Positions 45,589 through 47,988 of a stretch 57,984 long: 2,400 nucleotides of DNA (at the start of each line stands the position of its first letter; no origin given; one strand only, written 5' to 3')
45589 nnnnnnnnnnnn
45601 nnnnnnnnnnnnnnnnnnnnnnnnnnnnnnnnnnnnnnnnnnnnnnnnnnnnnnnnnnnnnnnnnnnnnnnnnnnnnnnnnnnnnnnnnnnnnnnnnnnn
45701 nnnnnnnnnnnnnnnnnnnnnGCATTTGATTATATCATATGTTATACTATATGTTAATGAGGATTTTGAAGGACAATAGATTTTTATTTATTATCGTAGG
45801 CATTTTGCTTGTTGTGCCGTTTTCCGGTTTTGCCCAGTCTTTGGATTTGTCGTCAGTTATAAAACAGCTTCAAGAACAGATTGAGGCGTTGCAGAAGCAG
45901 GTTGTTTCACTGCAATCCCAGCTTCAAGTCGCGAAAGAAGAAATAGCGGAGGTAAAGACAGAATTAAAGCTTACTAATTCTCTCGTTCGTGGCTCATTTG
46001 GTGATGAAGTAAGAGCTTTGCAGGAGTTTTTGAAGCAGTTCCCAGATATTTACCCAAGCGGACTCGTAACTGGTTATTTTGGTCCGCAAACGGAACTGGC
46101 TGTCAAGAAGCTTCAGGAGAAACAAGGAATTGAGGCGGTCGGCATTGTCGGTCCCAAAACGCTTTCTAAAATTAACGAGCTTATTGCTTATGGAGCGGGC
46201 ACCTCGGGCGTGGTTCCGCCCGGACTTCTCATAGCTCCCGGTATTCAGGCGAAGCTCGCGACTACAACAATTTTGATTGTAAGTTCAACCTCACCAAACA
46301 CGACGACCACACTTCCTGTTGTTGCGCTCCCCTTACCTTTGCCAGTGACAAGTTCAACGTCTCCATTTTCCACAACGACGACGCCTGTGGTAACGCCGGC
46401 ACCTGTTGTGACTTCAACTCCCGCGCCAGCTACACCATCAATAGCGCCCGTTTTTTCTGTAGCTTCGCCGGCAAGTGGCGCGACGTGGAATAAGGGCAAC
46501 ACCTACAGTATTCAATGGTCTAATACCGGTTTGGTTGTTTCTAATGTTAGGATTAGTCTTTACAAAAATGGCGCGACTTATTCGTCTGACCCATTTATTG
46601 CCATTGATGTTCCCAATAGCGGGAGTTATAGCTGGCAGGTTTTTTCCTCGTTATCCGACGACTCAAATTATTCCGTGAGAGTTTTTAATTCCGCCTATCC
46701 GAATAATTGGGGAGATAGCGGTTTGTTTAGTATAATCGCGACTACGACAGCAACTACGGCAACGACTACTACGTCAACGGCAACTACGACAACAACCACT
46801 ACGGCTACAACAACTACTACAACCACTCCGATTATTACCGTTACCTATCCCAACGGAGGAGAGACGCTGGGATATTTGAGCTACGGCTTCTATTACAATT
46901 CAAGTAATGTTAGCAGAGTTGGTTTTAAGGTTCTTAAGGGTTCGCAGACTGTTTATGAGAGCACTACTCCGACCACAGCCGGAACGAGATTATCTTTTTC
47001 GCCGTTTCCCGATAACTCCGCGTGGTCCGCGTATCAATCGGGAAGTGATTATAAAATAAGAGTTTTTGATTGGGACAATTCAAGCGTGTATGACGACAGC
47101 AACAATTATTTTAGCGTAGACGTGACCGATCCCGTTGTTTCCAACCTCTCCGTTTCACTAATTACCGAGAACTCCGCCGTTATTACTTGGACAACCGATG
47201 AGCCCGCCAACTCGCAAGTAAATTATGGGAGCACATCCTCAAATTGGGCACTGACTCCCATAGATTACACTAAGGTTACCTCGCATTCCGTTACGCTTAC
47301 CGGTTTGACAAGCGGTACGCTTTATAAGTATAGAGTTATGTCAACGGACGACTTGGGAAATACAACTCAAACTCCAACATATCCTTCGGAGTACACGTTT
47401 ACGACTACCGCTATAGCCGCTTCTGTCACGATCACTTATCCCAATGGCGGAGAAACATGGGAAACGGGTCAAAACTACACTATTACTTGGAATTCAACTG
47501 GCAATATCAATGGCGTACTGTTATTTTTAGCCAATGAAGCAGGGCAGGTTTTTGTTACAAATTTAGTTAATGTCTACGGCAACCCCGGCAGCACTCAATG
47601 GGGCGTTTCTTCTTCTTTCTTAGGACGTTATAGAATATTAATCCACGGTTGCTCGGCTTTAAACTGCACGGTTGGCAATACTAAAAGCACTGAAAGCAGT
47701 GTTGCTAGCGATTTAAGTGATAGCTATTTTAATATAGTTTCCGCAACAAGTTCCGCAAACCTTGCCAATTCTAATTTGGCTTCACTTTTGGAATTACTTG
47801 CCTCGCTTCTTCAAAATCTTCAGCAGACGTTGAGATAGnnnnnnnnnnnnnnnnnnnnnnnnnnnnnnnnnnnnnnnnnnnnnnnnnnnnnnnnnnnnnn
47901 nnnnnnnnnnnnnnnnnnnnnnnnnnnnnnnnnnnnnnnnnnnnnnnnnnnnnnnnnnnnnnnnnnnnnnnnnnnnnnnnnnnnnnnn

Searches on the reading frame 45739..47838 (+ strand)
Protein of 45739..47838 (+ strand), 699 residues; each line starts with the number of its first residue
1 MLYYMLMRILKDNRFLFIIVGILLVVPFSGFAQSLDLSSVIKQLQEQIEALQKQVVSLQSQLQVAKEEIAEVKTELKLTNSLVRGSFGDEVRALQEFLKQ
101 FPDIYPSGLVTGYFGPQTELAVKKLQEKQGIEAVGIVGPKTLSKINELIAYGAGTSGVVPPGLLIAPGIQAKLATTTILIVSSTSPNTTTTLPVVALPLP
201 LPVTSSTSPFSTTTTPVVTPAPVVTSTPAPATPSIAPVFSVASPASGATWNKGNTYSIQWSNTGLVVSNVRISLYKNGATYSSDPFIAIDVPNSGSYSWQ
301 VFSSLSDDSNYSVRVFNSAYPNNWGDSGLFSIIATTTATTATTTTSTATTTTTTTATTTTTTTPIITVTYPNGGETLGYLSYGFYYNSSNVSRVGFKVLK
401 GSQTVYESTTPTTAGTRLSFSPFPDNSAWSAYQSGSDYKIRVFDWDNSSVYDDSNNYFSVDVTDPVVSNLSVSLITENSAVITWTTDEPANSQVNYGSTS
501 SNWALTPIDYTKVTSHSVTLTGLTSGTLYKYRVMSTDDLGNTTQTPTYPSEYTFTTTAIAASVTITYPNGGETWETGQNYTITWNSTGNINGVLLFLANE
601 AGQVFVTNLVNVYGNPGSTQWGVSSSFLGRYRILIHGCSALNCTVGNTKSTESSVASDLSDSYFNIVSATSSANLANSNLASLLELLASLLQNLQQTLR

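Call 90: search_protein_families(library=pfam, max_evalue=0.00001, proteins=[window:45739-47838:+])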
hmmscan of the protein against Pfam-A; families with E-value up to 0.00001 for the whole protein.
window:45739-47838:+ (699 aa): 3 families
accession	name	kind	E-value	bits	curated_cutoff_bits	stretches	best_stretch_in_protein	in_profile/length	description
PF01471.23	PG_binding_1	-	5e-13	49.5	23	1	88-144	2-56/57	Putative peptidoglycan binding domain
PF10342.15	Kre9_KNH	-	3.7e-11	44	24.6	1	243-322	1-82/94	Kre9/KNH-like N-terminal Ig-like domain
PF16656.11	Pur_ac_phosph_N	-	2.7e-08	34.7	30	1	470-556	6-93/93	Purple acid Phosphatase, N-terminal domain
